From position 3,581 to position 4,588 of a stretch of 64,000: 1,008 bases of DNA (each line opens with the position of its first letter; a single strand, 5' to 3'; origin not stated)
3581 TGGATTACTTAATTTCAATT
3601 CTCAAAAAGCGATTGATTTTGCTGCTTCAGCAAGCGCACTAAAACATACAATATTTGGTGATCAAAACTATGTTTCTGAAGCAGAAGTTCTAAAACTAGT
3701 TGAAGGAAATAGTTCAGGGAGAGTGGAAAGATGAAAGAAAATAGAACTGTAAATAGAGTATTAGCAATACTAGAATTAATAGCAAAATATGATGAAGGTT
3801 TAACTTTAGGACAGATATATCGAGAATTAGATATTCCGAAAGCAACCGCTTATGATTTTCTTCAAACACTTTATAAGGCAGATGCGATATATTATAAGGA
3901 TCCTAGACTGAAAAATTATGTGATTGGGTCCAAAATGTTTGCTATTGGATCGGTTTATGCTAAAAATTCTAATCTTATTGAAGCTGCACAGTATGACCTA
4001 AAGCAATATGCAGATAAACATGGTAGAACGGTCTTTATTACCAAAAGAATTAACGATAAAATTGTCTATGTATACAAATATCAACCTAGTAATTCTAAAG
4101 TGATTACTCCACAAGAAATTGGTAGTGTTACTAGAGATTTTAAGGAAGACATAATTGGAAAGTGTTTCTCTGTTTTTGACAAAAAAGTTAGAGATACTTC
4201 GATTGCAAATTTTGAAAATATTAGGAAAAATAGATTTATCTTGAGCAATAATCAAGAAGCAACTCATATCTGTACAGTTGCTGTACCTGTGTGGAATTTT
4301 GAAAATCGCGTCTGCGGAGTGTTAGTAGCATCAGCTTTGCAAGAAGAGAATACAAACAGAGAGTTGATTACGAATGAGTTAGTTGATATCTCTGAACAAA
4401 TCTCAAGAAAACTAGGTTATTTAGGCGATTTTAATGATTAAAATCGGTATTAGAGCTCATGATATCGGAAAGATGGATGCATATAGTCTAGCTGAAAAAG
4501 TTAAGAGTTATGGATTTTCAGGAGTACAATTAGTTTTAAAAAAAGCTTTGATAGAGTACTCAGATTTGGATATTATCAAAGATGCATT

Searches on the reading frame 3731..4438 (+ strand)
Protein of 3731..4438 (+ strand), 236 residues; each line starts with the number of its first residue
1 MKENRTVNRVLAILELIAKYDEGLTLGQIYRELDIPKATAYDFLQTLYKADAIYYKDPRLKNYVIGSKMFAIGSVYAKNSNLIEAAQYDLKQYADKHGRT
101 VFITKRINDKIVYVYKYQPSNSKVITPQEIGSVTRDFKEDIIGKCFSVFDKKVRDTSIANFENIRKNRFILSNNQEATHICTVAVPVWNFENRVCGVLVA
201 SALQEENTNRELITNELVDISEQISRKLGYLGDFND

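Call 7: search_protein_families(library=pfam, proteins=[window:3731-4438:+])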
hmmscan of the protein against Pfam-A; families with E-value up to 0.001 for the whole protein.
window:3731-4438:+ (236 aa): 3 families
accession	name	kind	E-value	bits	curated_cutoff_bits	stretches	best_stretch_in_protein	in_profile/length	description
PF09339.16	HTH_IclR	-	1.2e-10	41.4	22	1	6-47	1-42/52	IclR helix-turn-helix domain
PF01614.24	IclR_C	-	1.2e-09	38.4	24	0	76-134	3-60/174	Bacterial transcriptional regulator IclR C-terminal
PF12840.13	HTH_20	-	3.3e-06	27.4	27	1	11-52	7-47/51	Helix-turn-helix domain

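Call 55: find_related_loci(query=window:3731-4438:+, collection=metagenome_contigs, flank=10000)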
Query window:3731-4438:+ (236 aa) in metagenome_contigs; peptide patterns used: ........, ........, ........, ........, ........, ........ (x = any residue, [..] = any of these).
151 stretches matched a pattern; 35 encode a relative of the query (tblastn E <= 1e-3); 33 distinct loci.
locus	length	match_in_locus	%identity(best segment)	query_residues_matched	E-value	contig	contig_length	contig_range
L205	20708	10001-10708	74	1-236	6e-123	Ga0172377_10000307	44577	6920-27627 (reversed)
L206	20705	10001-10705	74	1-235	9e-123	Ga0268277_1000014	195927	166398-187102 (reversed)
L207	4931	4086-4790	74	1-235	2e-123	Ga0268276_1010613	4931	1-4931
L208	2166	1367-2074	75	1-236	1e-129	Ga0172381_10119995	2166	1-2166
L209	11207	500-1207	70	1-236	1e-117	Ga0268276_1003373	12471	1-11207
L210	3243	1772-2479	70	1-236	4e-120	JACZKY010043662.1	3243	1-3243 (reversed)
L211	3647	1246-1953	68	1-236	6e-119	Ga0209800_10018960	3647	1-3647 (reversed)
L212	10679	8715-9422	70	1-236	1e-116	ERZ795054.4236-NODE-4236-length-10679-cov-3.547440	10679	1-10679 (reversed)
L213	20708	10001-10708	85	1-236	6e-140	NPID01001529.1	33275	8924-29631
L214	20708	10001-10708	70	1-236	5e-116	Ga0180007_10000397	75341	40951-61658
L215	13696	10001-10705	69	1-235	5e-115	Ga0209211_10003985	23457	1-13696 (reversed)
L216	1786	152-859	68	1-236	1e-122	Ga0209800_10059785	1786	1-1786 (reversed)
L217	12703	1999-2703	69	1-235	5e-115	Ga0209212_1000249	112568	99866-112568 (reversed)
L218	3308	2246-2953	68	1-236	1e-117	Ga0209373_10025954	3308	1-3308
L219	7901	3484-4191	72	1-236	6e-115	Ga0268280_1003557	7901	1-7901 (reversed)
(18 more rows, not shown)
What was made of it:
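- On IclR-family (KdgR-like) operator: There are 33 IclR-orthologue loci (call 55).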

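Call 65: search_protein_families(library=ncbifam, proteins=[window:3731-4438:+], max_evalue=0.01)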
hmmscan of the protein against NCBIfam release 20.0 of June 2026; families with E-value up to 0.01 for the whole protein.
window:3731-4438:+ (236 aa): 7 families
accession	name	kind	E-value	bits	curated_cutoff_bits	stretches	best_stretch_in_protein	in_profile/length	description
NF045644.1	TransRegBhcR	equivalog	6.6e-17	61.6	350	1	5-115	23-131/267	HTH-type transcriptional regulator BhcR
NF011671.1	PRK15090.1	equivalog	1.2e-12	47.7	275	1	6-118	12-122/256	DNA-binding transcriptional regulator KdgR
TIGR02431.1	pcaR_pcaU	subfamily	7.6e-11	41.8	284.75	1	7-120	8-118/248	beta-ketoadipate pathway transcriptional regulators, PcaR/PcaU/PobR family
NF007548.0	PRK10163.1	equivalog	1.9e-09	37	406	1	3-116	20-132/271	HTH-type transcriptional repressor AllR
NF008601.2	PRK11569.1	equivalog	8.4e-07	28.4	380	1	6-103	28-124/276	glyoxylate bypass operon transcriptional repressor IclR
NF007342.0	PRK09834.1-4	equivalog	1.4e-06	27.5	251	1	4-97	11-102/263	DNA-binding transcriptional regulator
NF007339.0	PRK09834.1-1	equivalog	9.2e-05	21.9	299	1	5-96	21-110/271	DNA-binding transcriptional regulator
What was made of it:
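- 3731..4441 (+): IclR-family regulator gene inside the kdgA-kdgK-iclR-TIM-kduI-kduD module. Calls 7, 65.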
